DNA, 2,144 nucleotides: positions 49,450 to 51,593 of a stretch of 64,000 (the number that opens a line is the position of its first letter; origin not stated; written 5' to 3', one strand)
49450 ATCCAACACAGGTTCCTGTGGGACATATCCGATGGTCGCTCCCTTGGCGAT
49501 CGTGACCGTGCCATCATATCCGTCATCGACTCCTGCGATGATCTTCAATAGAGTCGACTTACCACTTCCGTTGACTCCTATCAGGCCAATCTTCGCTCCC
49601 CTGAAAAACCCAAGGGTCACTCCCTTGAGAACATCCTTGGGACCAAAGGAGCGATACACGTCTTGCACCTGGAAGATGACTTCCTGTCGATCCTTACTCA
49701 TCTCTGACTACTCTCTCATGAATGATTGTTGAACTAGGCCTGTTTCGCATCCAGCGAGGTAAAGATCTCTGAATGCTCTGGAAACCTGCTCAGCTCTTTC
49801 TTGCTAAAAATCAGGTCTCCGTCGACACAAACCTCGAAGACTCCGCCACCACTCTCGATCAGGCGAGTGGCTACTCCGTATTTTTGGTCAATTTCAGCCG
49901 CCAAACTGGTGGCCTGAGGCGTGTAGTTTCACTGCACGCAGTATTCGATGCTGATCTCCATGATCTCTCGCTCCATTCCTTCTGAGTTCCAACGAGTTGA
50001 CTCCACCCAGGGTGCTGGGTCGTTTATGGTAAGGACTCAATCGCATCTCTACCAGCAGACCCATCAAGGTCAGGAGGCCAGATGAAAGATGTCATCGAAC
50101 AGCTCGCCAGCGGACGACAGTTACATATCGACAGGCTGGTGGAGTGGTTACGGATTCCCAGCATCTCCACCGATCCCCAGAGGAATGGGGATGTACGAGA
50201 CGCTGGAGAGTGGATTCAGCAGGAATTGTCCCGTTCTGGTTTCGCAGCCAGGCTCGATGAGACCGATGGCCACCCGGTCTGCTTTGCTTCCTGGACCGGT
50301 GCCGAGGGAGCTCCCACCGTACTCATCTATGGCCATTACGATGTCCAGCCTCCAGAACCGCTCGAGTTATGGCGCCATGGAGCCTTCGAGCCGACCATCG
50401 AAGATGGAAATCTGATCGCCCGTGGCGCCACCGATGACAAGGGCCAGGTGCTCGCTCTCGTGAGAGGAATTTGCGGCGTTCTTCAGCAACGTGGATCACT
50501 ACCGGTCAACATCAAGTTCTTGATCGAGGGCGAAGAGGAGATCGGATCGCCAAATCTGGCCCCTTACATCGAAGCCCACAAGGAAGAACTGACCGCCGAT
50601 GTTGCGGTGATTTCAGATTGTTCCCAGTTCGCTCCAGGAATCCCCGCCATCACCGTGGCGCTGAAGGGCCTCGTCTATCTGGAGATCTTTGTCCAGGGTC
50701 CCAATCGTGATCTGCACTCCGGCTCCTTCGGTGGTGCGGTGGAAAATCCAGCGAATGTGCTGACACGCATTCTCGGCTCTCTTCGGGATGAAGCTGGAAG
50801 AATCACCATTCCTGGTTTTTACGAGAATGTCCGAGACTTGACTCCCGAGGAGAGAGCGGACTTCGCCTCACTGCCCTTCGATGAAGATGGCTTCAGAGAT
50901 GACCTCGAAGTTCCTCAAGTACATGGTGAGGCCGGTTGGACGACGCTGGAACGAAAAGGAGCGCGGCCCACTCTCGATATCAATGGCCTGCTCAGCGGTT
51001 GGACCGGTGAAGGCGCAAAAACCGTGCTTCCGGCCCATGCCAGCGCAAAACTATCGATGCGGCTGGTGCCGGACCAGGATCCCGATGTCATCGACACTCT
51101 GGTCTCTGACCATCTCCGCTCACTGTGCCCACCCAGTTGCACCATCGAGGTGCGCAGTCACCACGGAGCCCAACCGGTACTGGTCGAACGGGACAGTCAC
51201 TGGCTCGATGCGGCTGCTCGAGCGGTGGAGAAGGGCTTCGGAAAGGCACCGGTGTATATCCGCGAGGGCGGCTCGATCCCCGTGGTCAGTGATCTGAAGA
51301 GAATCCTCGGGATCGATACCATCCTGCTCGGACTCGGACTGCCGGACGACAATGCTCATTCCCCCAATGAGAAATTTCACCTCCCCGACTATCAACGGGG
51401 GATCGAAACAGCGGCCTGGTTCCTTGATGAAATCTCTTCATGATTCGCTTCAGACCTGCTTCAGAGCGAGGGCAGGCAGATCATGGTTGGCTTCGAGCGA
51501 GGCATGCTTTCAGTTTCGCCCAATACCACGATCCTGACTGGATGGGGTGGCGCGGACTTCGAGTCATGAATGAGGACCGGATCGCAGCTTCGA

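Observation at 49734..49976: Hidden SelW/Rdx-family selenoprotein gene with in-frame TGA (CVQU), missed by ORF calling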

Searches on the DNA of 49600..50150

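Call 46: search_rna_families(source=window, start=49600, end=50150, threshold=evalue, max_evalue=1)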
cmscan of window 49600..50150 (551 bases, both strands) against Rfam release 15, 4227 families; matches with E-value up to 1: 1.
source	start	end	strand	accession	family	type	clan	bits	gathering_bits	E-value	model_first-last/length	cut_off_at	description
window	49906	49941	+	RF00874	mir-BART12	Gene; miRNA;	-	18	70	1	1-84/84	no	mir-BART12 microRNA precursor family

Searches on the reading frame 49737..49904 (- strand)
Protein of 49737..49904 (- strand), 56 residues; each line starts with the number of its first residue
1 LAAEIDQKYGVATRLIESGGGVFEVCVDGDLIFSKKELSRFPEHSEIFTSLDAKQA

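Call 3: search_protein_families(library=pfam, proteins=[window:49737-49904:-], max_evalue=1)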
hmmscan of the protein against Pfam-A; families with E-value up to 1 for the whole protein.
seq(56 aa): 1 family
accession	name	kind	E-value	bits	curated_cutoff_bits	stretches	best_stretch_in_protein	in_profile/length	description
PF10262.15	Rdx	-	1.6e-09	38.3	22.6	1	1-51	19-72/74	Rdx family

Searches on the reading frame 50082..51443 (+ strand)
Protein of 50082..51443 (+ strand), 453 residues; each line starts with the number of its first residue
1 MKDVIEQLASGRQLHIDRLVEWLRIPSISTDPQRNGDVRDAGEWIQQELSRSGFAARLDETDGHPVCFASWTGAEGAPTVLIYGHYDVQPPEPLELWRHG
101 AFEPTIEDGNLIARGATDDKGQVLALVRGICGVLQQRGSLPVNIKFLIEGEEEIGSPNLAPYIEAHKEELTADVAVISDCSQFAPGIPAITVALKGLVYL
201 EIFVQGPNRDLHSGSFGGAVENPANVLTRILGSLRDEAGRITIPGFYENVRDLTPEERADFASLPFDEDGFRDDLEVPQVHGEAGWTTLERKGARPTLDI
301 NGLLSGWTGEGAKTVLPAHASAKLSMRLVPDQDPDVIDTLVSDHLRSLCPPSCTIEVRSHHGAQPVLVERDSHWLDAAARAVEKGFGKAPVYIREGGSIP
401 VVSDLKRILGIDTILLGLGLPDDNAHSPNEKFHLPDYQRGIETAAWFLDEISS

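Call 42: search_protein_families(library=ncbifam, proteins=[window:50082-51443:+], max_evalue=0.00001)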
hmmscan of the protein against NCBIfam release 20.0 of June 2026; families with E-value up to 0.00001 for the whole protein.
window:50082-51443:+ (453 aa): 35 families (the best 25 are shown)
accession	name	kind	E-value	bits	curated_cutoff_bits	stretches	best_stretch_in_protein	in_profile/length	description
NF006053.0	PRK08201.1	equivalog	1.4e-156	522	441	1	1-452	2-454/458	dipeptidase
NF006579.0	PRK09104.1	subfamily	1.7e-150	502.1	327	1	2-452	7-463/465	hypothetical protein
NF005914.0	PRK07907.1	subfamily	8e-96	321.6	300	1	2-452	7-454/456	hypothetical protein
NF005034.0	PRK06446.1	subfamily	3.5e-95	319.4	369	1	15-452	4-434/436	hypothetical protein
NF005478.0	PRK07079.1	subfamily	3.5e-53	181.2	330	1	17-445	21-448/469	hypothetical protein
NF006399.0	PRK08651.1-2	equivalog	7.7e-35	120.7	381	1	19-236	10-215/405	succinyl-diaminopimelate desuccinylase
NF009557.0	PRK13009.1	equivalog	3.4e-24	85.7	284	1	40-233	24-214/377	succinyl-diaminopimelate desuccinylase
TIGR01246.1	dapE_proteo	equivalog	4.2e-19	68.8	361.8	1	38-165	18-147/370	succinyl-diaminopimelate desuccinylase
TIGR01910.1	DapE-ArgE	subfamily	5.1e-19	68.7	217.6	1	29-214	11-193/373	ArgE/DapE family deacylase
NF006400.0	PRK08651.1-3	equivalog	1.2e-18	67.1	374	1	74-207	80-207/410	succinyl-diaminopimelate desuccinylase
NF010589.0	PRK13983.1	equivalog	6e-18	65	333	1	2-207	3-215/409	M20 family metallo-hydrolase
NF005913.0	PRK07906.1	subfamily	6.2e-17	61.3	382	1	21-384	23-370/442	hypothetical protein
TIGR01892.1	AcOrn-deacetyl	equivalog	5.3e-16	58.6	297.7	1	42-237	21-206/365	acetylornithine deacetylase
TIGR01887.1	dipeptidaselike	subfamily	2.3e-15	56.7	207.95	1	75-207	65-186/447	Sapep family Mn(2+)-dependent dipeptidase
NF006365.0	PRK08588.1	subfamily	7.1e-15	55.2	289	1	40-442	28-371/383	succinyl-diaminopimelate desuccinylase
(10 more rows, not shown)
